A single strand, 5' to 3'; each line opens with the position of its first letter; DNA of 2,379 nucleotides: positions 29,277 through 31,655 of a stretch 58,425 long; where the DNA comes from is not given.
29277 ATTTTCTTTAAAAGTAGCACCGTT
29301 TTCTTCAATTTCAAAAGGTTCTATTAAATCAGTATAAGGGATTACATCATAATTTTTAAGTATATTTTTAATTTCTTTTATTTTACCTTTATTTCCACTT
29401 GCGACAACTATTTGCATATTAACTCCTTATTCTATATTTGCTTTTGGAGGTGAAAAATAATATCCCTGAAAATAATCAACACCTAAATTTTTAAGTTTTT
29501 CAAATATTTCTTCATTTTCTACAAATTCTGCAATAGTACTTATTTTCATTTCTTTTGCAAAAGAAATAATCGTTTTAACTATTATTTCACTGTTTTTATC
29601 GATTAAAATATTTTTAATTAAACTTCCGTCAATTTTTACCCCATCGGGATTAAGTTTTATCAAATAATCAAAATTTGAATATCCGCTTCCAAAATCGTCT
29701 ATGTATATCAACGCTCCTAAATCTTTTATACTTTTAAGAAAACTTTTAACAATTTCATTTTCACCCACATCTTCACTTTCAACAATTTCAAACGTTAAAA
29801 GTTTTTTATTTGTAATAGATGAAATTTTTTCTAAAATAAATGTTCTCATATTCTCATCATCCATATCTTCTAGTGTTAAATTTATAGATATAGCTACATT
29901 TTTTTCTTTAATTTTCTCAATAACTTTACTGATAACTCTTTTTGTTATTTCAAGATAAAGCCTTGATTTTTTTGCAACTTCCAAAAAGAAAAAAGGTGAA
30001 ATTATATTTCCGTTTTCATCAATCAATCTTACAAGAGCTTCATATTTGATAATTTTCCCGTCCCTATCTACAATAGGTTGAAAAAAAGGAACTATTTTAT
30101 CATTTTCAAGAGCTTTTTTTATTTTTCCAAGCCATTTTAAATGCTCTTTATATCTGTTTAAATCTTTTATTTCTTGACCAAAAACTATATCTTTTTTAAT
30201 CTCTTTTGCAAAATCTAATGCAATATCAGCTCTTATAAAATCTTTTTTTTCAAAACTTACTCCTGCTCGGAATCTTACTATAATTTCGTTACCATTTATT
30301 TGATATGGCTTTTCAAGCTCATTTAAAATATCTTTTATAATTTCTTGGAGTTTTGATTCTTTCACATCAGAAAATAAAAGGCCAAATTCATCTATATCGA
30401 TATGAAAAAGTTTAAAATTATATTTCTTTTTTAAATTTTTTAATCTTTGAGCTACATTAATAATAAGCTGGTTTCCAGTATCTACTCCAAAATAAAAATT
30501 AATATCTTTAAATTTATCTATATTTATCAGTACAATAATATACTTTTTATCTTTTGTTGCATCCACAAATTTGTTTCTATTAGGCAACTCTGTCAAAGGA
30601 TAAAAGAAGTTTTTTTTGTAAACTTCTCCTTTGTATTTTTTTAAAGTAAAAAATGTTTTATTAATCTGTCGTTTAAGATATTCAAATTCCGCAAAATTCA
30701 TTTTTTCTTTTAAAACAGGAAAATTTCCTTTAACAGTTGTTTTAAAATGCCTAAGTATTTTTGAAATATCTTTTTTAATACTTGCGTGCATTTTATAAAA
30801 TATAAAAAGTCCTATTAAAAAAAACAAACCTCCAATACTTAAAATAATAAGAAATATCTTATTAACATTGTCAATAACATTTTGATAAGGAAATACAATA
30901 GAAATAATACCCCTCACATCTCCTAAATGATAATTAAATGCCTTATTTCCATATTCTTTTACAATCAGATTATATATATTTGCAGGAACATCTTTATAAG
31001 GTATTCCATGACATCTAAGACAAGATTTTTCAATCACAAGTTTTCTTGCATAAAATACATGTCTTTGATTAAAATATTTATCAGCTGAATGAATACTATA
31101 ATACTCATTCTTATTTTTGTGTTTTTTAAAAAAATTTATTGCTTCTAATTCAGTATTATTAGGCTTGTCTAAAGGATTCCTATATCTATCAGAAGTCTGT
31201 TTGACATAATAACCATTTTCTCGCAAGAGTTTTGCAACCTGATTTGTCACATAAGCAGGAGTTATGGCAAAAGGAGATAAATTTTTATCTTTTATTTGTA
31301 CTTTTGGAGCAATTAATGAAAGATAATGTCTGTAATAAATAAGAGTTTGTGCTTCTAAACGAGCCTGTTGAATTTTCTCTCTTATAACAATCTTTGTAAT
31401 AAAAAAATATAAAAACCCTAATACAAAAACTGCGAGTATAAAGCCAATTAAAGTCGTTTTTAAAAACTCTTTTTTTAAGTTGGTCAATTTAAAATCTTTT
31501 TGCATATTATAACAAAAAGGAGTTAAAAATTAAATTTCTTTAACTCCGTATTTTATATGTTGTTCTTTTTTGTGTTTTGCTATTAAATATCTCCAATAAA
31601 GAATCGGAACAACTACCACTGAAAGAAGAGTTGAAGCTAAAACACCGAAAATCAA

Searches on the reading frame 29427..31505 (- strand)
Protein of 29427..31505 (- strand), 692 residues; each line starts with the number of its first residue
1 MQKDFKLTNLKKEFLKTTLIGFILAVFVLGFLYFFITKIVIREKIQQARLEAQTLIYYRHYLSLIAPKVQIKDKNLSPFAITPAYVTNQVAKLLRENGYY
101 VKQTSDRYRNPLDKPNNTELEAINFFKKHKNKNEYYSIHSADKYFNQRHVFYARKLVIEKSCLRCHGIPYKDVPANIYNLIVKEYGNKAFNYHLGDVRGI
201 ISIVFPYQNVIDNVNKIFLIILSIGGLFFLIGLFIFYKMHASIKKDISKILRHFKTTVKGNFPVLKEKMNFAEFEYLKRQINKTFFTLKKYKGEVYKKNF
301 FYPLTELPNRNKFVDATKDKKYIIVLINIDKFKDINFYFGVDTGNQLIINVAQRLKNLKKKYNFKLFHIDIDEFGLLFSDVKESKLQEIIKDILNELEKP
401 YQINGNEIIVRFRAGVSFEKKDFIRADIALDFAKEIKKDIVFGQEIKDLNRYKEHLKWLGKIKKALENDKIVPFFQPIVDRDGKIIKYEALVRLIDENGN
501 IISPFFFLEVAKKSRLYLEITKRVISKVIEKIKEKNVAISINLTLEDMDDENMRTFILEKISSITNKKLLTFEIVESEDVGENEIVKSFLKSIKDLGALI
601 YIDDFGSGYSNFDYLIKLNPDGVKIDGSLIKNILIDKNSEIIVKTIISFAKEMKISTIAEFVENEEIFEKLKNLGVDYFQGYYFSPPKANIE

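Call 5: search_protein_families(library=pfam, proteins=[window:29427-31505:-], max_evalue=0.01)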
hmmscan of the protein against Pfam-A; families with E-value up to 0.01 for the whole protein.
window:29427-31505:- (692 aa): 4 families
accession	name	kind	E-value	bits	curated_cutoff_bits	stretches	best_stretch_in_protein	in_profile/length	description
PF00563.25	EAL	-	6.7e-62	209.4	31.3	1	462-687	4-236/236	EAL domain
PF11845.13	Tll0287-like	-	9.1e-30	104.4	24.1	1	41-206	5-144/144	Tll0287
PF00990.26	GGDEF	-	2.6e-17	63.5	23.8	1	304-434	6-155/161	Diguanylate cyclase, GGDEF domain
PF07555.19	NAGidase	-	0.0039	17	25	1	326-402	61-139/295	beta-N-acetylglucosaminidase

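Call 6: search_protein_families(library=ncbifam, proteins=[window:29427-31505:-], max_evalue=0.01)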
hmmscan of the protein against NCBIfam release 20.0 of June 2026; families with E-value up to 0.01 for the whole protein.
window:29427-31505:- (692 aa): 23 families
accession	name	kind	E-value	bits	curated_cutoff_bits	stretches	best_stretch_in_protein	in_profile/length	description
NF052458.1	PhdiestGepA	equivalog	1.9e-62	211.6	1200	1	220-687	349-831/840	phosphodiesterase GepA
NF007474.0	PRK10060.1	equivalog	2.4e-51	174.8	782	1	305-688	243-645/663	cyclic di-GMP phosphodiesterase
NF045675.1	PhdiestaseDibA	equivalog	1.3e-46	159.2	980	1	288-689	192-617/623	phosphodiesterase DibA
NF008467.0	PRK11359.1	equivalog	1.3e-40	139.1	857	1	301-687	378-782/800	oxygen-sensing cyclic-di-GMP phosphodiesterase DosP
NF053781.1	cdiGMPphdstlr2612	equivalog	6.9e-40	136.6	1600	1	295-687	836-1255/1268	Tlr1612 family c-di-GMP phosphodiesterase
NF007298.0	PRK09776.1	equivalog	1.1e-39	136.1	1135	1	304-686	689-1095/1111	diguanylate cyclase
NF045673.1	c-di-GMPRcptLapD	equivalog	1.7e-36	125.8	1020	1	314-688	259-645/647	cyclic di-GMP receptor LapD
NF008807.1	PRK11829.1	equivalog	1.6e-32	112.4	733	1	272-689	215-654/670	biofilm formation regulator HmsP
NF052265.1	EAL_dom_RimA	equivalog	1.6e-27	96.4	430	1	475-688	21-234/248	S6 modification regulatory phosphodiesterase RimA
NF008281.1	PRK11059.1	equivalog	7.4e-27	93.9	663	1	452-688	391-630/633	RNase E specificity factor CsrD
NF007839.0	PRK10551.1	equivalog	2.4e-25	89.1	461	1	462-688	268-501/518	cyclic di-GMP phosphodiesterase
NF052596.1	RR_EAL_PvrR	equivalog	1.8e-23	82.9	580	1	459-685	144-377/398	response regulator cyclic di-GMP phosphodiesterase PvrR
NF051476.1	CDiGphdiTpdA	equivalog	5e-18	65.2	1000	1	477-685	366-568/570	cyclic di-GMP phosphodiesterase TpdA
NF007423.1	PRK09966.1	equivalog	1.2e-16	60.6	325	1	192-422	124-372/390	diguanylate cyclase DgcN/YfiN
NF008617.0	PRK11596.1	equivalog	2e-14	53.5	190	1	475-688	34-243/255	cyclic-guanylate-specific phosphodiesterase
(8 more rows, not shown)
